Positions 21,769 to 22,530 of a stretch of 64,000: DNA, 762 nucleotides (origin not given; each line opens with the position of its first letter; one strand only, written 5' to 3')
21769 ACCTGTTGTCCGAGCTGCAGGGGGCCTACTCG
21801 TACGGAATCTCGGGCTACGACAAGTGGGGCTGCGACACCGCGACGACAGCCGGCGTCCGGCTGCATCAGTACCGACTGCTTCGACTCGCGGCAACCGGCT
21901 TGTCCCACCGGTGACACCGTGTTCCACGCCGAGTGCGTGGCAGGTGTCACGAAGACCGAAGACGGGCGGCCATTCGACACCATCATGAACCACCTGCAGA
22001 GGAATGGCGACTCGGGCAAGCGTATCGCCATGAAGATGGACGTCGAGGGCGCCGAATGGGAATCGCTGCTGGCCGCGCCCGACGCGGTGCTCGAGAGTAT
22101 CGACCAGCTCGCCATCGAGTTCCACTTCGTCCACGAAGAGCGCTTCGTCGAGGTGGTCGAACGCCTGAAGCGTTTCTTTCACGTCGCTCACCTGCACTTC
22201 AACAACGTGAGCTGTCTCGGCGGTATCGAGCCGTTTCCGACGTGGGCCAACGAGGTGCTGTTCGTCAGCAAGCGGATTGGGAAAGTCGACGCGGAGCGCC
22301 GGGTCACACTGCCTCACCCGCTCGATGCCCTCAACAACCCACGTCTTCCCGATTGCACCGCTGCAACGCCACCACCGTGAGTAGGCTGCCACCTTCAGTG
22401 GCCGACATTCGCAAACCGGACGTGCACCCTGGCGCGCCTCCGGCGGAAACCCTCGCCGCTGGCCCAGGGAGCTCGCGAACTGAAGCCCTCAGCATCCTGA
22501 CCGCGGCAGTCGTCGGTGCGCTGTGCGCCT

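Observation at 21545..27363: Identical +1 frame junction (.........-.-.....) in two diverged FkbM-type methyltransferase paralogs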

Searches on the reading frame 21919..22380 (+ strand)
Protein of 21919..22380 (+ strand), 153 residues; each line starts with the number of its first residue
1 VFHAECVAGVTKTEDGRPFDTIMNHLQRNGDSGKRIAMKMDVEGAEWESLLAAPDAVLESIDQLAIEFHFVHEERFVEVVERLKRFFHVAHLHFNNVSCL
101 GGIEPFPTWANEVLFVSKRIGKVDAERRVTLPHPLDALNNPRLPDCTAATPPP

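Call 45: find_encoding_contigs(protein=window:21919-22380:+, flank=1500, max_places=6)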
Protein window:21919-22380:+ (153 aa): 1 contig read that carries it; 1 place shown.
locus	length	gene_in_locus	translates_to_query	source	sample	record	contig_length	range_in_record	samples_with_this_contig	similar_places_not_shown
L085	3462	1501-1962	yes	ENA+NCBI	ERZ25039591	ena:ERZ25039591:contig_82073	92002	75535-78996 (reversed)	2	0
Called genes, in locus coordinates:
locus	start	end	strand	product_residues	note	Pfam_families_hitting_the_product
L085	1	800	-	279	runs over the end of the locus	-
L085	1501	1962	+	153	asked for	-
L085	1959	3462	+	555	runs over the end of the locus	-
